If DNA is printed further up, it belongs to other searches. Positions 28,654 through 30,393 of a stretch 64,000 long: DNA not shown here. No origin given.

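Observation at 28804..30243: Oma1-like M48 metallopeptidase homolog with HExxH changed to HAxxH (predicted pseudo-protease)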

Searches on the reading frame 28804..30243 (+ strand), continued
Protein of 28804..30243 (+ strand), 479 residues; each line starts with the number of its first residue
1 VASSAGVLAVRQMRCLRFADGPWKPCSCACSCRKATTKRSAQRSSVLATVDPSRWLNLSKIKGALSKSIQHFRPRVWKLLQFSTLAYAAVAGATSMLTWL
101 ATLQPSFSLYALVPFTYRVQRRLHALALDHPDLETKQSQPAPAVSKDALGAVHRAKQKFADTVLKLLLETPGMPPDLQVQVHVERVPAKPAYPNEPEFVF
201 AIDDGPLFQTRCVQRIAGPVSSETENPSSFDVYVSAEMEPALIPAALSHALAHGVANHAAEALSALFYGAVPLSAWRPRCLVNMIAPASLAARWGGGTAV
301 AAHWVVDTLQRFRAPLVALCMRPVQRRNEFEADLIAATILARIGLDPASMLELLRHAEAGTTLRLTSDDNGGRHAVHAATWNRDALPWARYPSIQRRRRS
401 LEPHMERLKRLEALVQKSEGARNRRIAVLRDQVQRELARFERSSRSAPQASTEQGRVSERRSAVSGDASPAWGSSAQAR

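Call 39: fold_search(model_id=the predicted structure, library=pdb)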
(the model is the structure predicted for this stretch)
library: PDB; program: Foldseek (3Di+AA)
matches with E <= 10: 81; with E <= 0.001: 0
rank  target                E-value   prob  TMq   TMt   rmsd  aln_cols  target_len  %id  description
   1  3c37_A                2.4e-02  0.69  0.15  0.26  14.9       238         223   13  X-ray structure of the putative Zn-dependent peptidase Q74D82 at the resolution 1.7 A. Northeast Structural Genomics C (released 2008-02-12)
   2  3c37_B                2.8e-02  0.77  0.17  0.33  18.0       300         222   11  X-ray structure of the putative Zn-dependent peptidase Q74D82 at the resolution 1.7 A. Northeast Structural Genomics C (released 2008-02-12)
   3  2ypt_D                9.7e-02  0.98  0.22  0.25   7.8       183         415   16  Crystal structure of the human nuclear membrane zinc metalloprotease ZMPSTE24 mutant (E336A) in complex with a synthet (released 2012-12-05)
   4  2ypt_E                1.0e-01  0.98  0.22  0.25   7.8       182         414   16  Crystal structure of the human nuclear membrane zinc metalloprotease ZMPSTE24 mutant (E336A) in complex with a synthet (released 2012-12-05)
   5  2ypt_A                1.0e-01  0.98  0.23  0.25   7.8       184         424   16  Crystal structure of the human nuclear membrane zinc metalloprotease ZMPSTE24 mutant (E336A) in complex with a synthet (released 2012-12-05)
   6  2ypt_B                1.2e-01  0.98  0.23  0.25   7.8       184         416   16  Crystal structure of the human nuclear membrane zinc metalloprotease ZMPSTE24 mutant (E336A) in complex with a synthet (released 2012-12-05)
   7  6bh8_A                1.3e-01  0.97  0.22  0.27   7.8       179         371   16  Crystal structure of ZMPSTE24 in complex with phosphoramidon (released 2018-08-15)
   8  6bh8_B                2.7e-01  0.91  0.22  0.24   7.9       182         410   14  Crystal structure of ZMPSTE24 in complex with phosphoramidon (released 2018-08-15)
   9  4phq_B                7.8e-01  0.07  0.10  0.15  23.0       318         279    8  ClyA CC6/264 ox (6-303) (released 2014-09-24)
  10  1qoy                  1.3e+00  0.06  0.11  0.15  23.5       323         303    7  E.coli Hemolysin E (HlyE, ClyA, SheA) (released 2000-01-23)
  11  5jdo_A                1.9e+00  0.06  0.11  0.17  28.6       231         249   15  T. congolense haptoglobin-haemoglobin receptor in complex with haemoglobin (released 2016-04-27)
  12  4phq_C                2.0e+00  0.04  0.11  0.16  22.8       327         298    8  ClyA CC6/264 ox (6-303) (released 2014-09-24)
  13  7ek1                  2.0e+00  0.02  0.08  0.10  35.1       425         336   12  Cryo-EM structure of VCCN1 in detergent (released 2022-04-06)
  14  5vhs_X                2.7e+00  0.05  0.09  0.13  19.4       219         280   13  Conformational Landscape of the p28-Bound Human Proteasome Regulatory Particle (released 2017-08-23)
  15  8d9o                  3.0e+00  0.03  0.10  0.19  22.6       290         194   10  De Novo Photosynthetic Reaction Center Protein in Apo-State (released 2022-09-28)
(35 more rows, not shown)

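Call 44: find_related_loci(query=A2, collection=metagenome_contigs, flank=4000)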
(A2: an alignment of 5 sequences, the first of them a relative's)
Query A2 (467 aa) in metagenome_contigs; peptide patterns used: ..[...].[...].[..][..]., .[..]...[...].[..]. (x = any residue, [..] = any of these).
600 stretches matched a pattern (row limit reached: there are more); 8 encode a relative of the query (tblastn E <= 1e-3); 8 distinct loci.
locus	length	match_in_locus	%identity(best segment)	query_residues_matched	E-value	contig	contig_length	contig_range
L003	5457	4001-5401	100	1-467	0e+0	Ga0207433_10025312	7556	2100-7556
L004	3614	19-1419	100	1-467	0e+0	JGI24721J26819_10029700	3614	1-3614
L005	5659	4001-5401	100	1-467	0e+0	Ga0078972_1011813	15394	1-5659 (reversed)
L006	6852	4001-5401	99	1-467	0e+0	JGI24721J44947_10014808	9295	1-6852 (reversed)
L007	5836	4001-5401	99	1-467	0e+0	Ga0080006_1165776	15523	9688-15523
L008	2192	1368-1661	29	221-342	2e-6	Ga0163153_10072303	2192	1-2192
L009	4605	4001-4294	29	221-342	7e-6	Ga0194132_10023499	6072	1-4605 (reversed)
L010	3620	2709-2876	36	306-355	1e-5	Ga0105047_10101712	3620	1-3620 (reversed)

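Call 50: search_solved_structures(query=P0024, max_evalue=0.001, show_alignments=2)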
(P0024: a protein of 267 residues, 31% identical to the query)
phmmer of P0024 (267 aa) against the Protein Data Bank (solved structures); distinct sequences matched with E-value up to 0.001: 6.
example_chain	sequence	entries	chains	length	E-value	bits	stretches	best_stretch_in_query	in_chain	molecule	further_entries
3c37_A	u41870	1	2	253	4.5e-30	108.2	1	31-253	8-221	Peptidase, M48 family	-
6sar_A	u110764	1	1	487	8e-24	87.7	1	20-249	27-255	Beta-barrel assembly-enhancing protease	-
28jl_F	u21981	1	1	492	2.3e-23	86.2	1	23-249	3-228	Beta-barrel assembly-enhancing protease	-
28jq_F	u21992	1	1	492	2.4e-23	86.2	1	23-249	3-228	Beta-barrel assembly-enhancing protease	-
28jr_F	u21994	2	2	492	2.8e-23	85.9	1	23-249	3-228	Beta-barrel assembly-enhancing protease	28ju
6ait_A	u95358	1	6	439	3.7e-21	79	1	39-249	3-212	Beta-barrel assembly-enhancing protease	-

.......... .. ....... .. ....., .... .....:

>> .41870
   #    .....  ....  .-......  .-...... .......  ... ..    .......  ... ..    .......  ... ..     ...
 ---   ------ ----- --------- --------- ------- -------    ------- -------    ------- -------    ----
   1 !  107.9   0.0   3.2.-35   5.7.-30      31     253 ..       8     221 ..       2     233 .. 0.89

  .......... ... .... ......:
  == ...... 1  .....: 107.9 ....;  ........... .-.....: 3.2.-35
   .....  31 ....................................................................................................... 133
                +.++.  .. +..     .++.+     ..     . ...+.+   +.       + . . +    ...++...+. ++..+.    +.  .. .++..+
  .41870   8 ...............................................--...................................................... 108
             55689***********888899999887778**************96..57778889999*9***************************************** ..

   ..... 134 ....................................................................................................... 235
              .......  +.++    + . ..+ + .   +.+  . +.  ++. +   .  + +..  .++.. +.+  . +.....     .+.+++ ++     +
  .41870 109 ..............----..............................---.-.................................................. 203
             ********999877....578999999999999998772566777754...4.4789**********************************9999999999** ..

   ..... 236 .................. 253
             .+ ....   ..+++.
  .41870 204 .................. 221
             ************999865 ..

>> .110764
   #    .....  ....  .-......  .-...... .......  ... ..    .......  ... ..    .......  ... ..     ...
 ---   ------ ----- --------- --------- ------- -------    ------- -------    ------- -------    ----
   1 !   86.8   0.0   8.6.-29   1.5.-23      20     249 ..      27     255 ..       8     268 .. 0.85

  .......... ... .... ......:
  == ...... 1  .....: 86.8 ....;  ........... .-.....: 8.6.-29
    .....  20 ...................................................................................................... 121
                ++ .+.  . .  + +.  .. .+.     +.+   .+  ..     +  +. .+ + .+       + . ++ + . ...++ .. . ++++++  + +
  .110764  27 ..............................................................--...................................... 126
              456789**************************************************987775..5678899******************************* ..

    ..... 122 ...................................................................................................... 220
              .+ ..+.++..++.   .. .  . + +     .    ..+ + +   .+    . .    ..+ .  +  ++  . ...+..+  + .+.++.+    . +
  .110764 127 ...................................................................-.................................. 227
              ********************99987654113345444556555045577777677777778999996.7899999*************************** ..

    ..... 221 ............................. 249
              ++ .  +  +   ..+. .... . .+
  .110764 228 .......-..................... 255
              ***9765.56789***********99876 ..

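Call 51: find_encoding_contigs(protein=P0019, flank=4000, max_places=3)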
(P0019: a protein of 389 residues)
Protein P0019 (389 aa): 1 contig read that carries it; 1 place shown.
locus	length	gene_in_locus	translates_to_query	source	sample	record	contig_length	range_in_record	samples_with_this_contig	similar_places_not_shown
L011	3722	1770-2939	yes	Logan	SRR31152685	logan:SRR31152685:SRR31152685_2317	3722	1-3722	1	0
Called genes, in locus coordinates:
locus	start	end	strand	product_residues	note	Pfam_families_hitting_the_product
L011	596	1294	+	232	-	PF00504:Chloroa_b-bind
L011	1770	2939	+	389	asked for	PF01435:Peptidase_M48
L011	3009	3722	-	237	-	?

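Call 52: find_encoding_contigs(protein=P0018, flank=8000, max_places=3)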
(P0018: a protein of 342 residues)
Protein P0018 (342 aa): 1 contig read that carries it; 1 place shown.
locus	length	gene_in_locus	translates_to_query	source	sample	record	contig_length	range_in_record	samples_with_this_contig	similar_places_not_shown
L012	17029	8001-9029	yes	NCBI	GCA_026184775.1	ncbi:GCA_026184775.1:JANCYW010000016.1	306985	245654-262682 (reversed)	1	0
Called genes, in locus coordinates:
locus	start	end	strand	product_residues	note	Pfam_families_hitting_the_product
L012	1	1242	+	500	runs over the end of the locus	PF03803:Scramblase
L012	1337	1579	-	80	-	-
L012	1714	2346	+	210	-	PF00293:NUDIX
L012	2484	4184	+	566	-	PF22908:PHD_NSD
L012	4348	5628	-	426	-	PF01079:Hint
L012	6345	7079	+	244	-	PF03208:PRA1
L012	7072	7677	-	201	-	PF01217:Clat_adaptor_s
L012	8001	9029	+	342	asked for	PF01435:Peptidase_M48 (weak)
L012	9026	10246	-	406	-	PF02881:SRP54_N, PF00448:SRP54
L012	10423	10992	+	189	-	-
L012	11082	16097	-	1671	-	PF13191:AAA_16 (faint), PF00664:ABC_membrane, PF00005:ABC_tran, PF02463:SMC_N (faint), PF00664:ABC_membrane, PF00005:ABC_tran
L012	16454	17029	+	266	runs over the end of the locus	PF02985:HEAT (faint), PF03130:HEAT_PBS (faint), PF13513:HEAT_EZ (faint), PF13646:HEAT_2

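Call 60: find_encoding_contigs(protein=P0022, flank=5000, max_places=4)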
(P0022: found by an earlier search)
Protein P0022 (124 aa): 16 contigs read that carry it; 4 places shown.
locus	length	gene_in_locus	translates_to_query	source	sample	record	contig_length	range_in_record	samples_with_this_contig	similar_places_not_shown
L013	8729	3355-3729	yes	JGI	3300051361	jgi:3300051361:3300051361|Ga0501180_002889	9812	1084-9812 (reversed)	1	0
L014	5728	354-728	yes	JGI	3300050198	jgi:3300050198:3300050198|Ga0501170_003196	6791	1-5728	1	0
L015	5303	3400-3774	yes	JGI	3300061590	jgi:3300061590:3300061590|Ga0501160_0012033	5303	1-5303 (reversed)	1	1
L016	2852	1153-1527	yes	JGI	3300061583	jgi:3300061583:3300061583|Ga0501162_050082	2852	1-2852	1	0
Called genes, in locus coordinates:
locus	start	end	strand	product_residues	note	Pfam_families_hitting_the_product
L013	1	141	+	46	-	?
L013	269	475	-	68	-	-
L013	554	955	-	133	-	PF03211:Pectate_lyase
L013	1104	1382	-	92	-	-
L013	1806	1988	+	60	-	-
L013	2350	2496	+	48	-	-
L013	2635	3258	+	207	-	-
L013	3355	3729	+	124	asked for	PF01435:Peptidase_M48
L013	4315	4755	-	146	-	PF02535:Zip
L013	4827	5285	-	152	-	-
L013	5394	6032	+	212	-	-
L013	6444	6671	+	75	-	-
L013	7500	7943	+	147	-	PF13933:HRXXH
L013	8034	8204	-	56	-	-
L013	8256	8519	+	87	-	PF13933:HRXXH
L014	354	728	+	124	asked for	PF01435:Peptidase_M48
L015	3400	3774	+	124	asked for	PF01435:Peptidase_M48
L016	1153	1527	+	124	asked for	PF01435:Peptidase_M48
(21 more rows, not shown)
